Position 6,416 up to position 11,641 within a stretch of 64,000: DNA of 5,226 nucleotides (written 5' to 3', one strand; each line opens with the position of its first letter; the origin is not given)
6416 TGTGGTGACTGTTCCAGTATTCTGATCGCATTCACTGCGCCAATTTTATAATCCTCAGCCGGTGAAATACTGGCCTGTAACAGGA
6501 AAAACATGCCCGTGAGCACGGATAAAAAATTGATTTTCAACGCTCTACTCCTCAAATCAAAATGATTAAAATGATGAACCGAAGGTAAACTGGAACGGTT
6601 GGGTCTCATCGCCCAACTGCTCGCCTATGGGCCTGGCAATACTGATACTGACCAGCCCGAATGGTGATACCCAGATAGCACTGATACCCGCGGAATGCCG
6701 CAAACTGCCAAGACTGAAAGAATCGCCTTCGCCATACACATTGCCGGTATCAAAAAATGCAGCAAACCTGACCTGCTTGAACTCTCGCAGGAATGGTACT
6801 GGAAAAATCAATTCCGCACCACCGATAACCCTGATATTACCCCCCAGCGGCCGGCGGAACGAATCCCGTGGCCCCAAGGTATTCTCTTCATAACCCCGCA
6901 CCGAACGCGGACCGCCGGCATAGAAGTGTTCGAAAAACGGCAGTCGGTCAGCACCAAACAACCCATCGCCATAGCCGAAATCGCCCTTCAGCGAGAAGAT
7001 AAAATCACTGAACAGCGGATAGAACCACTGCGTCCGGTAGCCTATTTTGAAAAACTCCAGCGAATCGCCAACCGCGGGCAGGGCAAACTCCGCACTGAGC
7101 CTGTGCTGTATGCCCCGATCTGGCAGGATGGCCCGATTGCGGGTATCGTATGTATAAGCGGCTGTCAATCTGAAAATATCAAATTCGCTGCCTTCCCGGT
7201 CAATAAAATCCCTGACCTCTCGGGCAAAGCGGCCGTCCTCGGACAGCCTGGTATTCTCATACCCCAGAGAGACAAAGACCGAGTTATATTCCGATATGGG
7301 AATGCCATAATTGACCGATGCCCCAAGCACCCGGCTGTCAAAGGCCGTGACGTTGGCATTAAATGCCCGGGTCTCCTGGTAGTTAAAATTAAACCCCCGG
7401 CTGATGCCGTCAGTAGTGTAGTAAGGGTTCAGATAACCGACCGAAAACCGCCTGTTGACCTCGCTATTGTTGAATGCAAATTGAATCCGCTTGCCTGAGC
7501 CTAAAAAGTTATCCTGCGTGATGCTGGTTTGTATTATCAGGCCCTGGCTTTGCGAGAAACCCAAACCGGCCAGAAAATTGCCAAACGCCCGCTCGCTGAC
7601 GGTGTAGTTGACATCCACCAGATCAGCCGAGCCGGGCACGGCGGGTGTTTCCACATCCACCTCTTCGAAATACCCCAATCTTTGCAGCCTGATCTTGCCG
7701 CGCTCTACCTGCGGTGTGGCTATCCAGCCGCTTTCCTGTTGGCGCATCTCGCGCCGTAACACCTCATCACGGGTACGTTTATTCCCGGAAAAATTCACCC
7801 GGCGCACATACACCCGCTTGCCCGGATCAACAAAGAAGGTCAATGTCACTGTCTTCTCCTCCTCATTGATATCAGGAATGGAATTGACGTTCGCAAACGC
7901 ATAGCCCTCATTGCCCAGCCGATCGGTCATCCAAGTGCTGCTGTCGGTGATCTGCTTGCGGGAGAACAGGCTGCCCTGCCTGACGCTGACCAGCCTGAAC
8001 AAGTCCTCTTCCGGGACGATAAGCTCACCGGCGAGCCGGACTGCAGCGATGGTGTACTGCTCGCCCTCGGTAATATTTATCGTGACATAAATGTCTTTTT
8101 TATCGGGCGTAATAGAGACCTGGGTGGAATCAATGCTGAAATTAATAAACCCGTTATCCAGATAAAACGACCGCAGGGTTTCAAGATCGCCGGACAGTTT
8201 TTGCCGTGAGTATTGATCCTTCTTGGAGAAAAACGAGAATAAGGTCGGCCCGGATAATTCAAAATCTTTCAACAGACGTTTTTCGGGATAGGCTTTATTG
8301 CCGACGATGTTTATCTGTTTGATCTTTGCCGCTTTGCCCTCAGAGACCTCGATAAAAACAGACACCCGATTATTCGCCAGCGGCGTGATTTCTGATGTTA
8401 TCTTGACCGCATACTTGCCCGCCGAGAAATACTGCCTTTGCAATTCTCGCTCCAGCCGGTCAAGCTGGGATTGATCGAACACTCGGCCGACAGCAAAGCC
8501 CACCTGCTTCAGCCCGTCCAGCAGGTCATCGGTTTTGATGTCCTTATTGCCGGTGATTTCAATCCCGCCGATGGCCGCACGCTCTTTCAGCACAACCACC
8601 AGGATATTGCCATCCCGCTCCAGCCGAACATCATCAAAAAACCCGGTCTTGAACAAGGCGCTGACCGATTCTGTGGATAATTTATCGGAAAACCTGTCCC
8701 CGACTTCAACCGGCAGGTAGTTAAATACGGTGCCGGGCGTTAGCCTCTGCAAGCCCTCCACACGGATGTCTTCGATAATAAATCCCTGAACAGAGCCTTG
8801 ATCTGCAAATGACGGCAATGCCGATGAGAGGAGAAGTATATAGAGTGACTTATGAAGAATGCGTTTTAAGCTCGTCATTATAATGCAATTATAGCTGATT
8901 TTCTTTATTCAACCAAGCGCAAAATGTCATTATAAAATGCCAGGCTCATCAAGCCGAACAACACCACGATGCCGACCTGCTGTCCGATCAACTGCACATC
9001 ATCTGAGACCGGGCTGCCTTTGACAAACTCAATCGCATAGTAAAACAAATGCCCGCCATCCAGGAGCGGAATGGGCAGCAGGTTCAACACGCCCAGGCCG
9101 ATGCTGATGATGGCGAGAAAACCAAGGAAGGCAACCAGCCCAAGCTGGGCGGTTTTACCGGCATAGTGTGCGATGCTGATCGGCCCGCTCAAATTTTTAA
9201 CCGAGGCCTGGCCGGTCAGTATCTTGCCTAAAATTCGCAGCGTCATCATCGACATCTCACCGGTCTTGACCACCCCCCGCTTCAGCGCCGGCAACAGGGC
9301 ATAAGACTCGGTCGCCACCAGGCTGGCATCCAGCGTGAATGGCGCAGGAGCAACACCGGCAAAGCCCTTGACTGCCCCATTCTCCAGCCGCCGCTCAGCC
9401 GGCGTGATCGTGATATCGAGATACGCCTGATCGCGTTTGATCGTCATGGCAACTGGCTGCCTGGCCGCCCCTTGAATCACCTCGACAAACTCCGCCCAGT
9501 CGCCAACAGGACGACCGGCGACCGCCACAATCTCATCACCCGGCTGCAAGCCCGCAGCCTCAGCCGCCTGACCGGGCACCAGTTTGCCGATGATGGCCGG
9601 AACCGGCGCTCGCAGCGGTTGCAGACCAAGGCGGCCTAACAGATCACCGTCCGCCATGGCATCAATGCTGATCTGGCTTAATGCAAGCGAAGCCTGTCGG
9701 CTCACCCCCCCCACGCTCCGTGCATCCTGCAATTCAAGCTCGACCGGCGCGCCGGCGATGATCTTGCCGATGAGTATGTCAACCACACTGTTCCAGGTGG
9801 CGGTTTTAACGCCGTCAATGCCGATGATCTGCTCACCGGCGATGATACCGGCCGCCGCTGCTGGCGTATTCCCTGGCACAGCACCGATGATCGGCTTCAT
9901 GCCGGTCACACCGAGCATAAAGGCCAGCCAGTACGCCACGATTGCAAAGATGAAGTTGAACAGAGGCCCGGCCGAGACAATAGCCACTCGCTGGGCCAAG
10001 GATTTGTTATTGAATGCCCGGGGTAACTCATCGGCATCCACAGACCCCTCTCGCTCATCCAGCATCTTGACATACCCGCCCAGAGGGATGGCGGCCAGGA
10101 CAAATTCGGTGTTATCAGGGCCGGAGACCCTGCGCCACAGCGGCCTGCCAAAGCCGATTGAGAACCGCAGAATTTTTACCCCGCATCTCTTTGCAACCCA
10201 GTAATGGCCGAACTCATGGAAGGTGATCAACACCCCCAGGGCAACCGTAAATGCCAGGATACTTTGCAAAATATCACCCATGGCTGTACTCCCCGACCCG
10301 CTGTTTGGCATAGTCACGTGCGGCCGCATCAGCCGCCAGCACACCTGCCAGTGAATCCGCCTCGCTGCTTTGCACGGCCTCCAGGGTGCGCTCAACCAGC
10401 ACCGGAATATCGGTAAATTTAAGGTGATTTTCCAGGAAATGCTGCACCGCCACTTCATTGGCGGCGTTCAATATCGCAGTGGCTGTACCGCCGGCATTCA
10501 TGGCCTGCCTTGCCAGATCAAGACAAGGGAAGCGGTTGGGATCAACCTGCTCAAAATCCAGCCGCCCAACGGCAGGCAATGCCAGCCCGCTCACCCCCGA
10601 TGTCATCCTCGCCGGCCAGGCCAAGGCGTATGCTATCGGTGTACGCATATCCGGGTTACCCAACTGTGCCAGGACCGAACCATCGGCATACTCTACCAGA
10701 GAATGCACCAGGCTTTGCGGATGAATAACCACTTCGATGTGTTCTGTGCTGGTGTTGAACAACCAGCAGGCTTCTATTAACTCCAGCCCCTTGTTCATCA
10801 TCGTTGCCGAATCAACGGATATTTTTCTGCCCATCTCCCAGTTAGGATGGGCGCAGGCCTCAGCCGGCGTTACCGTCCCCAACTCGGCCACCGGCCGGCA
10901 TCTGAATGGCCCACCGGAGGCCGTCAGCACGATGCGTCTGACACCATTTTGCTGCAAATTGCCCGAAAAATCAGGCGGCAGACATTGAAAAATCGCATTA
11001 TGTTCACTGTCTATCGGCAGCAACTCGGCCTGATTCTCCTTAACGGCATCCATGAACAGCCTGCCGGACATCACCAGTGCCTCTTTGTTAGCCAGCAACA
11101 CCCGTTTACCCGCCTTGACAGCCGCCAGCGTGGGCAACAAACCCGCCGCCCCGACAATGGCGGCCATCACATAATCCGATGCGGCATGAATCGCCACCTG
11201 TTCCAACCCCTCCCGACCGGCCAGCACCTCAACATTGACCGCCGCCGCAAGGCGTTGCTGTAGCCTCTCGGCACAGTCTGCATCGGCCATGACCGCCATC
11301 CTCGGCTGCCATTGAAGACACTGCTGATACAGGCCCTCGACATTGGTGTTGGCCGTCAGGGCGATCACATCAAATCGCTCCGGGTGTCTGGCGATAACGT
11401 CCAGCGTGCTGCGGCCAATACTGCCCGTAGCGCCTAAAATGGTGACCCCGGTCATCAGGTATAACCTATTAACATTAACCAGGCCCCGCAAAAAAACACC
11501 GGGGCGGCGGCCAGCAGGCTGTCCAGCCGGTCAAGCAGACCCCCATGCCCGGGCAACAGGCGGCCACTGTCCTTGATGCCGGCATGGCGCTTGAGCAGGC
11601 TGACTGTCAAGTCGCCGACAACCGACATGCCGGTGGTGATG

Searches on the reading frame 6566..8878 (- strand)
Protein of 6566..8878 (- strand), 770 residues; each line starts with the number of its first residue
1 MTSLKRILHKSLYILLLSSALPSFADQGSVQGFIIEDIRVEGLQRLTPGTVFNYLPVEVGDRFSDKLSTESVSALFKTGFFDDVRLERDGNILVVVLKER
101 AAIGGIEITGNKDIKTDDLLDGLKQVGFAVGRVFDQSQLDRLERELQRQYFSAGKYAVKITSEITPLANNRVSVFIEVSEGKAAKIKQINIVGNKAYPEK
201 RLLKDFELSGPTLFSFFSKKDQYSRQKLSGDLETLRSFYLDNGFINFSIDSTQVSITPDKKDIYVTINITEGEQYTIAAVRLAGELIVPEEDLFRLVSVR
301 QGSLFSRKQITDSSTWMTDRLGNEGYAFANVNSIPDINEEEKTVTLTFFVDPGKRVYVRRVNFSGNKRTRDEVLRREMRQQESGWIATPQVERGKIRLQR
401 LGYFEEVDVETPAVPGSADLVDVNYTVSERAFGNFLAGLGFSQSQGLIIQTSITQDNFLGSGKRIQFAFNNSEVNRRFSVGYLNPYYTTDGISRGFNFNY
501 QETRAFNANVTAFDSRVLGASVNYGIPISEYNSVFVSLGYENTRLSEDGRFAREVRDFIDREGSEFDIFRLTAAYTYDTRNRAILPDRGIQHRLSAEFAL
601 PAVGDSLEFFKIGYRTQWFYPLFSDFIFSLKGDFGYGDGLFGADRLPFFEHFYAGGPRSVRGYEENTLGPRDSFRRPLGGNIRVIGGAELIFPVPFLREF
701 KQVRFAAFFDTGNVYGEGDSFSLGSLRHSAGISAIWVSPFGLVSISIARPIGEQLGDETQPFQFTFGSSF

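Call 51: search_protein_families(library=pfam, proteins=[window:6566-8878:-], max_evalue=0.000001)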
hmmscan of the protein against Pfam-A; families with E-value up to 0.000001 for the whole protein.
window:6566-8878:- (770 aa): 3 families
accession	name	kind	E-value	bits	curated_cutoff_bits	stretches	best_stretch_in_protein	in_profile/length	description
PF01103.29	Omp85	-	7.4e-75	252.9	24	1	457-770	1-325/325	Omp85 superfamily domain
PF07244.20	POTRA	-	2.8e-71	236.7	21.3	4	185-272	2-79/79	Surface antigen variable number repeat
PF08478.15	POTRA_1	-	2e-07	31.7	23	0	185-222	2-37/69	POTRA domain, FtsQ-type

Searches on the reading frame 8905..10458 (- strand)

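Call 51: search_protein_families(library=pfam, proteins=[window:8905-10458:-], max_evalue=0.000001)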
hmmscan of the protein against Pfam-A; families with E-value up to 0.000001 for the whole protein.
window:8905-10458:- (517 aa): 5 families
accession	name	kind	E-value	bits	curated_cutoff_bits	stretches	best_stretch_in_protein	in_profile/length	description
PF02163.28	Peptidase_M50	-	4.1e-68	229.4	27.2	1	69-502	1-220/221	Peptidase family M50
PF17820.7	PDZ_6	-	4e-17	62.2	27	1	291-342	3-54/54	PDZ domain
PF00595.29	PDZ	-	1.6e-12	48.1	23.2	1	287-340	26-80/81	PDZ domain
PF13180.12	PDZ_2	-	2.1e-10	41.2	27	0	287-351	13-78/80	PDZ domain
PF14685.13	PDZ_Tricorn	-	3.1e-07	30.7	25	0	303-344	37-80/88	Tricorn protease PDZ domain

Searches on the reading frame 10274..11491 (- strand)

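Call 51: search_protein_families(library=pfam, proteins=[window:10274-11491:-], max_evalue=0.000001)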
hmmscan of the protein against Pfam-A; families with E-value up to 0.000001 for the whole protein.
window:10274-11491:- (405 aa): 3 families
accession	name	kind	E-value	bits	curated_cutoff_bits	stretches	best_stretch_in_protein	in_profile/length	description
PF02670.22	DXP_reductoisom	-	8e-48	162.8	21.7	1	16-143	1-129/129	1-deoxy-D-xylulose 5-phosphate reductoisomerase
PF13288.12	DXPR_C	-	8.3e-41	139.3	27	1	277-393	1-114/115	DXP reductoisomerase C-terminal domain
PF08436.17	DXP_redisom_C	-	2.8e-38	130.4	26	1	157-245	1-84/84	1-deoxy-D-xylulose 5-phosphate reductoisomerase C-terminal domain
